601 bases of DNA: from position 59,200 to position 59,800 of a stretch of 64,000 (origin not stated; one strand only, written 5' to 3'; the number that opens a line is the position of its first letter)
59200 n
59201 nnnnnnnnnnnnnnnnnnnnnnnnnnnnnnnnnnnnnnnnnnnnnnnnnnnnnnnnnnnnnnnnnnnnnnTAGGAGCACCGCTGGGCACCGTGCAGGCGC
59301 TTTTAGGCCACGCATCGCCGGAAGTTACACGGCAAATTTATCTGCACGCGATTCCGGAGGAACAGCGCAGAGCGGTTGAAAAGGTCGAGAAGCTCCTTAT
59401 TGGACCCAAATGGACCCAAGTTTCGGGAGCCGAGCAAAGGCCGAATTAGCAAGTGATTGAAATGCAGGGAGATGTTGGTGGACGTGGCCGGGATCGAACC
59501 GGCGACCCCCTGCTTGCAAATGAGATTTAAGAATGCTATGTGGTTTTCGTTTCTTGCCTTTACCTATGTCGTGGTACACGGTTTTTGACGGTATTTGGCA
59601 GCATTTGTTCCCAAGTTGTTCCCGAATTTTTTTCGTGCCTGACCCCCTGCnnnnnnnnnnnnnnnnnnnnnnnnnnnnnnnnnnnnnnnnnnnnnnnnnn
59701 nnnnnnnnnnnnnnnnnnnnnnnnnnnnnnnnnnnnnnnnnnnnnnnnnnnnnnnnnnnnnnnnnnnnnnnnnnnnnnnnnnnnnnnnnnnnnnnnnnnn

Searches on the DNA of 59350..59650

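Call 61: search_rna_families(source=window, start=59350, end=59650, threshold=evalue, max_evalue=1, show_alignments=1)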
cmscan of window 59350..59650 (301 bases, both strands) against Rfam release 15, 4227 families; matches with E-value up to 1: 1.
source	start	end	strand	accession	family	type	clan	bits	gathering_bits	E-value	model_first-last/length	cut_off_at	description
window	59476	59650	-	RF00023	tmRNA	Gene;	CL00001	12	47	0.005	177-374/374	5'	transfer-messenger RNA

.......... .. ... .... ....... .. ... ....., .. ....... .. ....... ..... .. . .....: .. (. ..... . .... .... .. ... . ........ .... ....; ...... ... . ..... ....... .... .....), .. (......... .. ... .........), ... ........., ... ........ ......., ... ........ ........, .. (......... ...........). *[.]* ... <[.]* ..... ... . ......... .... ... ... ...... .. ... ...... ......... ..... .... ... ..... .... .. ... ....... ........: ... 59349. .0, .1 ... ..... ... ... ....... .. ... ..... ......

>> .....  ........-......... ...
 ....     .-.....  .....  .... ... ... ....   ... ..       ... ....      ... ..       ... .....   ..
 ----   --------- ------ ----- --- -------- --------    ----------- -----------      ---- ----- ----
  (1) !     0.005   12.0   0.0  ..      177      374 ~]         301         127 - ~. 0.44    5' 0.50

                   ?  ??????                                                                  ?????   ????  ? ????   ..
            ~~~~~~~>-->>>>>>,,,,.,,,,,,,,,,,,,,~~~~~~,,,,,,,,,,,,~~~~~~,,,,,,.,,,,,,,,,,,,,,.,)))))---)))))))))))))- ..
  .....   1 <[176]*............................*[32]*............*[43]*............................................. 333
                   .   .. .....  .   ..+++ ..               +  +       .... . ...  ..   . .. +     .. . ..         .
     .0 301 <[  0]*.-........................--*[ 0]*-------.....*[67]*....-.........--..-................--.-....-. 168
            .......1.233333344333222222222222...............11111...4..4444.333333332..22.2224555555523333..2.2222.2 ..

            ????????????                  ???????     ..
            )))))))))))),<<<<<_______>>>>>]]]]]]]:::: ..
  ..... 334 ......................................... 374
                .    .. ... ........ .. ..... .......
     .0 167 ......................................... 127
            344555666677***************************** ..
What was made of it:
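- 59148..59520 (.): Right copy of the direct repeat. With the left copy it brackets a ~30.3-kb element that contains the whole Rhs locus. Rfam partial match to a tRNA-like T-arm/acceptor/CCA at 59476-59520 (call 61).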
